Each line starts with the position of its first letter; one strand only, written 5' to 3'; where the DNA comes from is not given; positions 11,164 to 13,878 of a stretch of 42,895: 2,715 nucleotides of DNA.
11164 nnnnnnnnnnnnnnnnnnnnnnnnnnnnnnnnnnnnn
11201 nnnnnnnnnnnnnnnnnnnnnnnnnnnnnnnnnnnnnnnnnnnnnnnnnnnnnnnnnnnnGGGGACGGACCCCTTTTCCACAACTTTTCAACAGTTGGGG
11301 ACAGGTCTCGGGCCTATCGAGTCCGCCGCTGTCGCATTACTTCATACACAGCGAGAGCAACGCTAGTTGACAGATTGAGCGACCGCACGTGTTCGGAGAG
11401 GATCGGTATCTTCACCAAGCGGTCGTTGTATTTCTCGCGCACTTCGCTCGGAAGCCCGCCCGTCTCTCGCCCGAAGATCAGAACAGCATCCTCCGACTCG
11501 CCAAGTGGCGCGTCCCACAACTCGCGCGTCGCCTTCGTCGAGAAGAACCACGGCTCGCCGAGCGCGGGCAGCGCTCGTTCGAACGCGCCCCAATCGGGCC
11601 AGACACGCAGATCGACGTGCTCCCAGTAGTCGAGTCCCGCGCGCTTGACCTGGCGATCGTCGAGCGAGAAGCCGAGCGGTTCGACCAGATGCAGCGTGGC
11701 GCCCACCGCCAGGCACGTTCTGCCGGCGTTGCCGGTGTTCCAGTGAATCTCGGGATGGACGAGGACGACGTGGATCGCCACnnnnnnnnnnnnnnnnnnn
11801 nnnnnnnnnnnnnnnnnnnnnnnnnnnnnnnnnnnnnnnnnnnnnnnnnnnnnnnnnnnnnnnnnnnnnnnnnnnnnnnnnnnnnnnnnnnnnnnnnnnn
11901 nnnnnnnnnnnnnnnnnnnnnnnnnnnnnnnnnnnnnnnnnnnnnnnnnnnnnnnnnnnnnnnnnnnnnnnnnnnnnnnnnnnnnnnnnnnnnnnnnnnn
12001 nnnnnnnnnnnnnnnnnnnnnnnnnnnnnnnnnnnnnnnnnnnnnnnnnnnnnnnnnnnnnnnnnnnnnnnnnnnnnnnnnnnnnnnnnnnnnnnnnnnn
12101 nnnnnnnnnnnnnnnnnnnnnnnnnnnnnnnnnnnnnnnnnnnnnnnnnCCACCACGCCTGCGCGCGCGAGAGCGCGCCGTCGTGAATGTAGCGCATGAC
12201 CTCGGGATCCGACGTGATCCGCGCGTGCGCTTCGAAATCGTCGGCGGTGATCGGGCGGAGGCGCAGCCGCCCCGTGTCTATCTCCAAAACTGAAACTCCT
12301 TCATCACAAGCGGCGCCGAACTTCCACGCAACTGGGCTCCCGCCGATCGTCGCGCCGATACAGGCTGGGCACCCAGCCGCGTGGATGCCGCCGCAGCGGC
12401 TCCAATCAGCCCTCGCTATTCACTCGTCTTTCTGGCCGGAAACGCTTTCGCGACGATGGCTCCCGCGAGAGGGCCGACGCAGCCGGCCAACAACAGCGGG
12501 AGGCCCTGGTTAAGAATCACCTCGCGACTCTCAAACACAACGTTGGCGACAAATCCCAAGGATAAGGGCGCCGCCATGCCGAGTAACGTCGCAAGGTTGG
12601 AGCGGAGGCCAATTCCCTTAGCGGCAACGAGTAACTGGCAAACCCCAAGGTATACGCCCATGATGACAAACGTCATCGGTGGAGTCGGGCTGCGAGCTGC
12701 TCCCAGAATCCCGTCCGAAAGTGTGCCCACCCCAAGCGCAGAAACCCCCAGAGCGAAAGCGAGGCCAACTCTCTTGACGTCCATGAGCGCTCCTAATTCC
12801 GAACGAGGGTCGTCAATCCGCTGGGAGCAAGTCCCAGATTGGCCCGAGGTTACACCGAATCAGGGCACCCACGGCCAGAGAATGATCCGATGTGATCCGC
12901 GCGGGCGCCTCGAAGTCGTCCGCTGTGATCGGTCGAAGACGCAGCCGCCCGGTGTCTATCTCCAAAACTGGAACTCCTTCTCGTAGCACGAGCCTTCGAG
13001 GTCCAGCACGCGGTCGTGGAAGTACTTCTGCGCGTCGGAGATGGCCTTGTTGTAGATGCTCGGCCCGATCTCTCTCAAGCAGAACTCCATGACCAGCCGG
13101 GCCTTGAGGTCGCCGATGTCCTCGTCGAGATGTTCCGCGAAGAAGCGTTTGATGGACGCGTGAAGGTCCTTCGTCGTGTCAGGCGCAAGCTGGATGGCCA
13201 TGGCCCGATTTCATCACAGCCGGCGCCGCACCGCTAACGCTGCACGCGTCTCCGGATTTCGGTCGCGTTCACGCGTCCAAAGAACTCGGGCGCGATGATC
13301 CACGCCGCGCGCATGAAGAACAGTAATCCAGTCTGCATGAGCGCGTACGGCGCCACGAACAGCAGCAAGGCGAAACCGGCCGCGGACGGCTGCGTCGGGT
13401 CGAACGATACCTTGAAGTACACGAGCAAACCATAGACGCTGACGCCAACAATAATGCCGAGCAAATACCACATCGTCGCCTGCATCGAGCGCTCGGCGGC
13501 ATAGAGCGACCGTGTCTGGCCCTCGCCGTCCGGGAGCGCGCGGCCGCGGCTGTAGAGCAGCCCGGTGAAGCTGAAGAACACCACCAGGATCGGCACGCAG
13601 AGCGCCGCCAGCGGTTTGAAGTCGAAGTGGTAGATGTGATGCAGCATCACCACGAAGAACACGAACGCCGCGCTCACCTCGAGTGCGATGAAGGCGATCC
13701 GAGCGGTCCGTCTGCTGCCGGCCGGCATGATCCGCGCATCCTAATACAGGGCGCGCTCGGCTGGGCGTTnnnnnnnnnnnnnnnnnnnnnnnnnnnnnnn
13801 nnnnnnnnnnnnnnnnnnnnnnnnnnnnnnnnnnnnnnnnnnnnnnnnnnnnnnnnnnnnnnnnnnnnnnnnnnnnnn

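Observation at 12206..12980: Diverged 97-bp duplication of the DUF2164/GNAT gene junction brackets a 581-bp low-GC3 insertion, and 10 of its 11 differences are synonymous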

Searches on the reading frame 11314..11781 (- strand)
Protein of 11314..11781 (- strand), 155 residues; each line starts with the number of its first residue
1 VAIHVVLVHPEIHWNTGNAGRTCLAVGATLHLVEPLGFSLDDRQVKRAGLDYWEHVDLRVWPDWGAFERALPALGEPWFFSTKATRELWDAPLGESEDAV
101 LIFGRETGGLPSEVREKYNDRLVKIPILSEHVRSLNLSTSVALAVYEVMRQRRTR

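Call 6: search_protein_families(library=pfam, proteins=[window:11314-11781:-], max_evalue=0.01)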
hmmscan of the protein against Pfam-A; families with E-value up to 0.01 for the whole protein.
window:11314-11781:- (155 aa): 1 family
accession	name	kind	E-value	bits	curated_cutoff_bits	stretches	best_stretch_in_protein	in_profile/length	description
PF00588.24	SpoU_methylase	-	1.6e-28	100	29.7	1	3-146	2-142/142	SpoU rRNA Methylase family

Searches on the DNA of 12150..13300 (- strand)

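Call 22: search_rna_families(sources=[L015, L023, L024, L026], threshold=evalue, max_evalue=1)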
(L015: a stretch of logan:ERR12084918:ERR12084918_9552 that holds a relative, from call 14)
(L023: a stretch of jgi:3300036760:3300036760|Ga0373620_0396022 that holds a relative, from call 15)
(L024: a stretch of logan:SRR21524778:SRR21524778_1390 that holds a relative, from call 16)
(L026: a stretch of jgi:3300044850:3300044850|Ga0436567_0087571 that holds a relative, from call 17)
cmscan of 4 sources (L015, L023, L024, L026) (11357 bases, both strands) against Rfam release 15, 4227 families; matches with E-value up to 1: 0.
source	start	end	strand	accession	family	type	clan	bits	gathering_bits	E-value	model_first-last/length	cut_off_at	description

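Call 67: search_rna_families(source=window, start=12150, end=13300, threshold=evalue, max_evalue=5)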
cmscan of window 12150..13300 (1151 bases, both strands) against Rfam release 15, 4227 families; matches with E-value up to 5: 3.
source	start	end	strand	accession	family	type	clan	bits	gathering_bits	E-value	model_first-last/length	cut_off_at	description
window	12658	12680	-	RF01307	sR55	Gene; snRNA; snoRNA; CD-box;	-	17.9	35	0.18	1-65/65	no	Small nucleolar RNA sR55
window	12240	12318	+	RF01930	bxd_2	Gene; lncRNA;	-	16.1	80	0.65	1-91/91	no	Bithoraxoid conserved region 2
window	12398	12413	-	RF02990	gut-2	Gene; sRNA;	-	15.6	39.8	1.8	27-42/48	no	gut-2 RNA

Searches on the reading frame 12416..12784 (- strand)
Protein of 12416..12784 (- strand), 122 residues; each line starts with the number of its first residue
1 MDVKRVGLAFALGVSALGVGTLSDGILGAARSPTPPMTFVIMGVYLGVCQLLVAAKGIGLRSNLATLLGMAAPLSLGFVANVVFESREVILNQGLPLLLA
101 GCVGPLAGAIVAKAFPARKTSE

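Call 6: search_protein_families(library=pfam, proteins=[window:12416-12784:-], max_evalue=0.01)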
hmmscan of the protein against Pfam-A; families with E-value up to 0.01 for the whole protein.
window:12416-12784:- (122 aa): 0 families

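Call 12: find_homologous_proteins(query=window:12416-12784:-)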
Query window:12416-12784:- (122 aa): 5 proteins with E <= 0.001 among 562 candidates.
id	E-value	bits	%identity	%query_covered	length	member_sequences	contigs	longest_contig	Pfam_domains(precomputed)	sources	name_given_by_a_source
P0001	5.9e-47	176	77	99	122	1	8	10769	-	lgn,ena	-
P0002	3.0e-46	174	75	98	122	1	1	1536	-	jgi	jgi:hypothetical protein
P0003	8.8e-45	169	78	92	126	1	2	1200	-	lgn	-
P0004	1.2e-44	169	100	70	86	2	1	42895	-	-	-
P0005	4.1e-24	103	63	67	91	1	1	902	-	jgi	jgi:hypothetical protein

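Call 14: find_encoding_contigs(protein=P0001, flank=6000, max_places=8)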
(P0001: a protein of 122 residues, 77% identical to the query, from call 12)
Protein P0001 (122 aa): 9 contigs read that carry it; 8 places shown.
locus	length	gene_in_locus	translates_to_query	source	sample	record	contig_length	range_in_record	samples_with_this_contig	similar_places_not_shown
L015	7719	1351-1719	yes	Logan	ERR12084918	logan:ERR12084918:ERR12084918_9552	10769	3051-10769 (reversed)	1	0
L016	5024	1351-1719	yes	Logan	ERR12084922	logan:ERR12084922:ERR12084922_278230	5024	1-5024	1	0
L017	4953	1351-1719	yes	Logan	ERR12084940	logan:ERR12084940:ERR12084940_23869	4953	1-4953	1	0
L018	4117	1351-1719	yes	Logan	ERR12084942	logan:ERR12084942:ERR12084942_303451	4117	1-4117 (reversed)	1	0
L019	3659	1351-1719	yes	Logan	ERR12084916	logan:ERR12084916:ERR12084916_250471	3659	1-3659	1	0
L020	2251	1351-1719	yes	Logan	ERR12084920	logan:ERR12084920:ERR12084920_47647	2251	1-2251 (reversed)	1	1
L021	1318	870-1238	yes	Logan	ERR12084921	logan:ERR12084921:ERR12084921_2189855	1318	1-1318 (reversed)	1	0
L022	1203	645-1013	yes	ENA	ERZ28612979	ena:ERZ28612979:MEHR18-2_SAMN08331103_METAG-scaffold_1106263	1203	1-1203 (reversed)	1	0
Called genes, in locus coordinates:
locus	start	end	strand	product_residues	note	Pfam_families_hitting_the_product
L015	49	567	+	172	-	-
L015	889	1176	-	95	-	-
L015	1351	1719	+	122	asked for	-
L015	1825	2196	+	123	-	PF07883:Cupin_2 (weak)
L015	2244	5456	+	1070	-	-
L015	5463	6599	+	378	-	PF00144:Beta-lactamase, PF13354:Beta-lactamase2 (faint)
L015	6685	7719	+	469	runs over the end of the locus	PF03062:MBOAT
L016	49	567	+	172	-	-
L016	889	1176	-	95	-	-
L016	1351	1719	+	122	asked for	-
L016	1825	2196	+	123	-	PF07883:Cupin_2 (weak)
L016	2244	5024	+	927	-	?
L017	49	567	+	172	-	-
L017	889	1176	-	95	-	-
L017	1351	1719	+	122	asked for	-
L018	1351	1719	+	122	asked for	-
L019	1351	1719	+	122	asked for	-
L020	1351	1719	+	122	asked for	-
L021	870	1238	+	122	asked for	-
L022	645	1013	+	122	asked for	-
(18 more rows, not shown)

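Call 15: find_encoding_contigs(protein=P0002, flank=3000)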
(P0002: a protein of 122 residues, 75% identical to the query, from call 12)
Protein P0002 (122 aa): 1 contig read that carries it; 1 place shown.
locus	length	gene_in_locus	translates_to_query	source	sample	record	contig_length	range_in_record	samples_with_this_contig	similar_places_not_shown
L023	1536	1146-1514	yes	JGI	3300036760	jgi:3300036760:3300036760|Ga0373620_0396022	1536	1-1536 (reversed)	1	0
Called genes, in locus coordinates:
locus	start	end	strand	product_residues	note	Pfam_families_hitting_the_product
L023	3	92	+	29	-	?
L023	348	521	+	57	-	-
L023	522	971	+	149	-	PF01850:PIN (weak)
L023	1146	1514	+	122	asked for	-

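Call 16: find_encoding_contigs(protein=P0003, flank=3000)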
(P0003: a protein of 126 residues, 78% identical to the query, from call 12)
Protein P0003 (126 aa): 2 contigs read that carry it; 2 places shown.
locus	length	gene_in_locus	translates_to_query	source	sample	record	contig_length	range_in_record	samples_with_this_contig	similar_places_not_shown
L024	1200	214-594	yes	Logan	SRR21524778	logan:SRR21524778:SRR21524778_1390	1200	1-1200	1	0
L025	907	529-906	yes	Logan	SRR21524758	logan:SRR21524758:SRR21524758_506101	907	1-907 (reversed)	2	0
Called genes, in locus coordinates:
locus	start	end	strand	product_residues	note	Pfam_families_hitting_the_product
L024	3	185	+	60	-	?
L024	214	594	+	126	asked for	-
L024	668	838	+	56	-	-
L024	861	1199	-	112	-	?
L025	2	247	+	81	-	?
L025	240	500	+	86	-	PF13711:DUF4160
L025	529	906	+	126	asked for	?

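Call 17: find_encoding_contigs(protein=P0005, flank=3000)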
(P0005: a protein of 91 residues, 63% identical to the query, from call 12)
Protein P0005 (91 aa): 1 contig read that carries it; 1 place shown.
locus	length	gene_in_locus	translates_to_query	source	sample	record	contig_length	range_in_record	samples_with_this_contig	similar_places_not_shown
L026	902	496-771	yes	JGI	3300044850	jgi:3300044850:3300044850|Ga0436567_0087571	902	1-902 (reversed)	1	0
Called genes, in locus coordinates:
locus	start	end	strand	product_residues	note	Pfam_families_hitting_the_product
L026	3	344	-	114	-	?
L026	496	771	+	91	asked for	-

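Call 52: search_protein_families(library=ncbifam, proteins=[window:12416-12784:-], max_evalue=1)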
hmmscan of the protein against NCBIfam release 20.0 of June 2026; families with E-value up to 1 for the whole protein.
window:12416-12784:- (122 aa): 0 families

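Call 61: search_protein_representatives(alignment_id=A2)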
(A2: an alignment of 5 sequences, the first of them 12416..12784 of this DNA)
Query: 5 sequences, 122 profile positions. Proteins with E-value up to 0.001 (for the whole library): 65; up to 1e-10: 18; up to 1e-30: 2. The best 65 are listed.
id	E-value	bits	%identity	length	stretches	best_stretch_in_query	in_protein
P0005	3.7e-41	156.0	-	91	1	19-109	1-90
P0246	1.1e-34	135.2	-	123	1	1-118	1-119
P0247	5.0e-22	94.2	-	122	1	5-115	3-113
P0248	8.2e-22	93.6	-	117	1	4-120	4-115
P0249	1.1e-16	77.0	-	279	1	39-119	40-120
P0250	1.1e-15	73.7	-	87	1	1-60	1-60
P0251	5.5e-15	71.5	-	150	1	4-114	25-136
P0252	3.8e-14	68.8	-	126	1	39-119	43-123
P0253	6.0e-14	68.2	-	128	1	37-118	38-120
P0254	8.1e-14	67.7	-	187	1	2-116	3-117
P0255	2.3e-13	66.3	-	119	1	1-119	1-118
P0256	3.0e-12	62.7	-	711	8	26-52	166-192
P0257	7.4e-12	61.4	-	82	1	42-120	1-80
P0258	1.4e-11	60.5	-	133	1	7-115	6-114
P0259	3.2e-11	59.4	-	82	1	44-116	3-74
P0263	5.4e-10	55.4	-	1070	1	17-113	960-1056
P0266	3.1e-09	52.9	-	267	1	40-113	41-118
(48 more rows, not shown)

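Call 70: search_protein_families(library=pfam, proteins=[P0246, P0247, P0248, P0249, P0251, P0254, P0263, P0266], max_evalue=0.01)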
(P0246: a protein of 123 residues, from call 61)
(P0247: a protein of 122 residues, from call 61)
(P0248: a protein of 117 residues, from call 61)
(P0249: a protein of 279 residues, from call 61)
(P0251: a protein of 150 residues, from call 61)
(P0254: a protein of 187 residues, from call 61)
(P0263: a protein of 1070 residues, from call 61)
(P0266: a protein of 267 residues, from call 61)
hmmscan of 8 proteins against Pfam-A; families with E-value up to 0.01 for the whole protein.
P0246 (123 aa): 0 families

P0247 (122 aa): 0 families

P0248 (117 aa): 0 families

P0249 (279 aa): 0 families

P0251 (150 aa): 0 families

P0254 (187 aa): 0 families

P0263 (1070 aa): 28 families (the best 25 are shown)
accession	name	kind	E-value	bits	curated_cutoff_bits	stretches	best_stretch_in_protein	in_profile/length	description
PF00069.31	Pkinase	-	5.8e-45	154.2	31.7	1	53-278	2-220/263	Protein kinase domain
PF07714.23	PK_Tyr_Ser-Thr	-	1.8e-31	109.8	23.1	1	54-263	3-207/258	Protein tyrosine and serine/threonine kinase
PF00400.38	WD40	-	6e-17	61.8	27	1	554-577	15-38/39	WD domain, G-beta repeat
PF25174.1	Beta-prop_THOC3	-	5.7e-16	58.8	305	1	511-630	47-169/272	THOC3 beta-propeller domain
PF25173.1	Beta-prop_WDR3_1st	-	8.1e-14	52.2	154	1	468-617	28-182/184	WDR3 first beta-propeller domain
PF23414.1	Beta-prop_EML_2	-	1.4e-12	48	90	1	515-608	3-98/266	Echinoderm microtubule-associated protein second beta-propeller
PF24814.1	WD40_Prp19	-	6.8e-11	42.2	320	1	510-617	135-245/281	Prp19 WD40 domain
PF25172.1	Beta-prop_WDR3_2nd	-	9.5e-10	38.6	140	1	513-617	2-107/293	WDR3 second beta-propeller domain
PF24817.1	WD40_WDHD1_1st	-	6.5e-09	35.8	109.9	2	473-595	48-173/291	WDHD1 first WD40 domain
PF25175.1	Beta-prop_WDR5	-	3.2e-08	33.6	250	2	554-736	14-208/296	WDR5 beta-propeller domain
PF24780.1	WD40_MABP1-WDR62_1st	-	6.1e-08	32.8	496.3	1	476-620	4-154/328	MABP1/WDR62 first WD40 domain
PF24807.1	WD40_CDC20-Fz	-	1.8e-07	31.2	200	1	503-628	128-261/292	CDC20/Fizzy WD40 domain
PF01636.29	APH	-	1.3e-06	28.8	23.2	1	160-201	159-198/239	Phosphotransferase enzyme family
PF03109.22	ABC1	-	3e-06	27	22.9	1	114-206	134-220/244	ABC1 atypical kinase-like domain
PF24805.1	EIF3I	-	6e-06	26.1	200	0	555-605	57-107/324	EIF3I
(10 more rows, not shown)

P0266 (267 aa): 0 families

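Call 86: predict_structure(alignment_id=A2)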
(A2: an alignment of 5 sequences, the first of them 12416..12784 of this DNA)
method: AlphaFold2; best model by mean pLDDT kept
length: 122 residues; sequences in the alignment: 5
mean_pLDDT: 50.0   pTM: 0.28
mean pLDDT of the five models: 50.0, 48.4, 46.0, 45.4, 43.0
residues with pLDDT >= 90: 0; 70-90: 0; 50-70: 72; < 50: 50
segments of 3 or more residues with pLDDT < 50: 1-9, 27-30, 32-34, 57-65, 106-122
pLDDT, mean of each block of 10 residues (from residue 1): 45 50 50 51 57 49 49 54 53 53 49 43 39
secondary structure, 60 per line:
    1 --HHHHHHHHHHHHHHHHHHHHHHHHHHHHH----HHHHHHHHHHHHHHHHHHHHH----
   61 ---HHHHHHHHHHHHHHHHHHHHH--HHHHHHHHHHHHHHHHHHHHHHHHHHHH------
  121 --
elements in order: H3-31 H36-56 H64-84 H87-114

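Call 90: search_protein_families(library=padloc, proteins=[window:12416-12784:-], max_evalue=0.01)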
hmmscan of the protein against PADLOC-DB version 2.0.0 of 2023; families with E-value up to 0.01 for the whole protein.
window:12416-12784:- (122 aa): 0 families

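Call 91: search_protein_families(library=phrogs, proteins=[window:12416-12784:-], max_evalue=0.01)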
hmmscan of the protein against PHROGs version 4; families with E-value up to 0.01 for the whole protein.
window:12416-12784:- (122 aa): 0 families

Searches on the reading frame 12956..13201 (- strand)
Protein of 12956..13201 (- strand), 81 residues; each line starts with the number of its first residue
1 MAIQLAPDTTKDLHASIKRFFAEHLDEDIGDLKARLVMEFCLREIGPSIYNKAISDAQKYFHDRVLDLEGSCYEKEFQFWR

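Call 6: search_protein_families(library=pfam, proteins=[window:12956-13201:-], max_evalue=0.01)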
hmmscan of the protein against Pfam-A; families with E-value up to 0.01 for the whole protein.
window:12956-13201:- (81 aa): 1 family
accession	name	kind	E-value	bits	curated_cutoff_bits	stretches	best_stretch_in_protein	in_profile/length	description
PF09932.14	DUF2164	-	2.4e-25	88.8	27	1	3-76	1-74/74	Uncharacterized conserved protein (DUF2164)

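Call 29: find_homologous_proteins(query=window:12956-13201:-, max_evalue=1e-15)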
Query window:12956-13201:- (81 aa): 163 proteins with E <= 1e-15 among 164 candidates; the best 120 are listed.
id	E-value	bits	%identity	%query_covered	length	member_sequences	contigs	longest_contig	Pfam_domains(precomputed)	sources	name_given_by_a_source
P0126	3.0e-45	169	94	100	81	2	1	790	PF09932.15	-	-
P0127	5.9e-41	156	88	100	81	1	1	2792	PF09932.15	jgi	jgi:uncharacterized protein (DUF2164 family)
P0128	3.1e-39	150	80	100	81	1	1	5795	PF09932.15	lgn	-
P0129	1.6e-38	148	80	100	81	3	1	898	PF09932.15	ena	-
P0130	8.8e-37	142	80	100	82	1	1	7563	PF09932.15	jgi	jgi:uncharacterized protein (DUF2164 family)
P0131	6.9e-36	139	75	100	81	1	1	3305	PF09932.15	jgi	jgi:uncharacterized protein (DUF2164 family)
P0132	1.1e-35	139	79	99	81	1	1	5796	PF09932.15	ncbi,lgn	-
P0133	2.4e-33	131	72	99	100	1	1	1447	PF09932.15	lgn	-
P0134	4.7e-33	130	73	99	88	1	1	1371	PF09932.15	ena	-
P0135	5.5e-33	130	73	100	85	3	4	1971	PF09932.15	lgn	-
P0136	9.7e-33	129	70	100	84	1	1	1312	PF09932.15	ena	-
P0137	1.0e-32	129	70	100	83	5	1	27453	PF09932.15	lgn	-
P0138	1.2e-32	129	74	100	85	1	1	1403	PF09932.15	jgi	jgi:uncharacterized protein (DUF2164 family)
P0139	1.4e-32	129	70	99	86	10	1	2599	PF09932.15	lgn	-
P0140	3.6e-32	128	69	100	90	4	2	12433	PF09932.15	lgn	-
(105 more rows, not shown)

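Call 32: find_encoding_contigs(protein=P0126, flank=4000, max_places=3)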
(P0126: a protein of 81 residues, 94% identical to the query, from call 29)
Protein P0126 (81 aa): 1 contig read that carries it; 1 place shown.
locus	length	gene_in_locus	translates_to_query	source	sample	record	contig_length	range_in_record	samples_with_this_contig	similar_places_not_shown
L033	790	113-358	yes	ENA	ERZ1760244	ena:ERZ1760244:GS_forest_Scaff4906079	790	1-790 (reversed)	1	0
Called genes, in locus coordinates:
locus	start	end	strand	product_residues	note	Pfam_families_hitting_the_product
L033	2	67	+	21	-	?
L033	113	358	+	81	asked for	PF09932:DUF2164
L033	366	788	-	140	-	?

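Call 33: find_encoding_contigs(protein=P0127, flank=4000, max_places=3)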
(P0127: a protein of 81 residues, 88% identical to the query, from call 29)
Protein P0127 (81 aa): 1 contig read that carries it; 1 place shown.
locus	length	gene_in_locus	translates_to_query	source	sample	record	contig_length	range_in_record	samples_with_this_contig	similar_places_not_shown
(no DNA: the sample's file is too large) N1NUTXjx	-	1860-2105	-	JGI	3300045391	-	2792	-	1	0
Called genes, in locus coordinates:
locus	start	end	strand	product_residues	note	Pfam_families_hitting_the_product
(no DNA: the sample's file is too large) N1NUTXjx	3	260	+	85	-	?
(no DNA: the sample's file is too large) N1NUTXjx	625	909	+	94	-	-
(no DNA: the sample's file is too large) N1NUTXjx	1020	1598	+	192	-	-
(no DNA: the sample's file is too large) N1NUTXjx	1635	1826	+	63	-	-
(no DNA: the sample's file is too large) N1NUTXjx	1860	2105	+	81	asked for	PF09932:DUF2164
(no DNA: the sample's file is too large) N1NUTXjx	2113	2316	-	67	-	PF07311:Dodecin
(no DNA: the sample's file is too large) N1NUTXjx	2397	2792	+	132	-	?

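Call 38: find_encoding_contigs(protein=P0131, flank=3500, max_places=2)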
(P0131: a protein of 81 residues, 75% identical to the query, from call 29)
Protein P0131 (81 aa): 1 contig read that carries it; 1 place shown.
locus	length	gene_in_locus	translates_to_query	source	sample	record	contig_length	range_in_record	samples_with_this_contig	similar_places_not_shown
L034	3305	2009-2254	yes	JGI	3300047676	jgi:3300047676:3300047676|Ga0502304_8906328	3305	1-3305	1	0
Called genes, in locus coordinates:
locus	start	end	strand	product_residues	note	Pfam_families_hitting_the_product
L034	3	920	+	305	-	?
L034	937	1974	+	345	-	PF00478:IMPDH (faint), PF03060:NMO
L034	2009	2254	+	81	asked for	PF09932:DUF2164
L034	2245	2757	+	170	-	PF13302:Acetyltransf_3, PF00583:Acetyltransf_1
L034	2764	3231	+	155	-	PF00588:SpoU_methylase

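Call 39: find_related_loci(query=window:12956-13201:-, collection=metagenome_contigs, flank=2500)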
Query window:12956-13201:- (81 aa) in metagenome_contigs; peptide patterns used: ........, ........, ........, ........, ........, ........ (x = any residue, [..] = any of these).
600 stretches matched a pattern (row limit reached: there are more); 411 encode a relative of the query (tblastn E <= 1e-3); the best 80 are kept; 80 distinct loci.
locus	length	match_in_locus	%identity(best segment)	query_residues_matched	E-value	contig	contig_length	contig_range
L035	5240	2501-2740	71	1-80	3e-40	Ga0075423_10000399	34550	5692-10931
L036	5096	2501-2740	70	1-80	7e-39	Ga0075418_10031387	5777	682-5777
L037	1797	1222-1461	74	1-80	1e-38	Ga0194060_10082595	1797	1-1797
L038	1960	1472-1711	68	1-80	2e-38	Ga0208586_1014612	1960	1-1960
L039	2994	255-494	70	1-80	6e-38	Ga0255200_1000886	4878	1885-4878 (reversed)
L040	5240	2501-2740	70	1-80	6e-38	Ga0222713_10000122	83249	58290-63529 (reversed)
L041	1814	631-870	69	1-80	2e-38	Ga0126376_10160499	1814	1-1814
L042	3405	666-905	71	1-80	4e-38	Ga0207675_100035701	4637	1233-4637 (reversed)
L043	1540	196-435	71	1-80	1e-38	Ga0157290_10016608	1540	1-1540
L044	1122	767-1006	69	1-80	6e-39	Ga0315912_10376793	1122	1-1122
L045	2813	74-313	71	1-80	1e-37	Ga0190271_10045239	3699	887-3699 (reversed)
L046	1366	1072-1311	69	1-80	3e-38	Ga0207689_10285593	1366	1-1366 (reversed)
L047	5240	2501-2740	69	1-80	2e-37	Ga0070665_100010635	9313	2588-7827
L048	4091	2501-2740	71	1-80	2e-37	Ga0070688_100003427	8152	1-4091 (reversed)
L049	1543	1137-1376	71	1-80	5e-38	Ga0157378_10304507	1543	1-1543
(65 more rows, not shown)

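Call 90: search_protein_families(library=padloc, proteins=[window:12956-13201:-], max_evalue=0.01)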
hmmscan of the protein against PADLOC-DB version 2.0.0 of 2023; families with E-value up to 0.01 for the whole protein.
window:12956-13201:- (81 aa): 0 families

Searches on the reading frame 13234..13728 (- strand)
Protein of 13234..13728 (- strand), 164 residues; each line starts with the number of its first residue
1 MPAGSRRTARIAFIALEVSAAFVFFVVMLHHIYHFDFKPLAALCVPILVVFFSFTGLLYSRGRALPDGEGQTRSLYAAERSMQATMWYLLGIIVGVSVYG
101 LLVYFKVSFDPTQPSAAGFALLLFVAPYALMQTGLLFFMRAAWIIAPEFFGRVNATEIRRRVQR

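Call 6: search_protein_families(library=pfam, proteins=[window:13234-13728:-], max_evalue=0.01)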
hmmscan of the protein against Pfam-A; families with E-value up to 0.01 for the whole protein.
window:13234-13728:- (164 aa): 1 family
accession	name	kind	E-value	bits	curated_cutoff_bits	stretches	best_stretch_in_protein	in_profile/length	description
PF13273.12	DUF4064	-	0.0034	18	32.1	1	11-122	11-93/102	Protein of unknown function (DUF4064)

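Call 52: search_protein_families(library=ncbifam, proteins=[window:13234-13728:-], max_evalue=1)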
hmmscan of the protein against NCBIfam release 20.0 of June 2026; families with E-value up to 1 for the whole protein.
window:13234-13728:- (164 aa): 0 families

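Call 90: search_protein_families(library=padloc, proteins=[window:13234-13728:-], max_evalue=0.01)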
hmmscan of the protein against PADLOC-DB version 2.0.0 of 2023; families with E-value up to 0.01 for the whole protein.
window:13234-13728:- (164 aa): 0 families

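Call 91: search_protein_families(library=phrogs, proteins=[window:13234-13728:-], max_evalue=0.01)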
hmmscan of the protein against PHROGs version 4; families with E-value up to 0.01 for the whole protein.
window:13234-13728:- (164 aa): 0 families
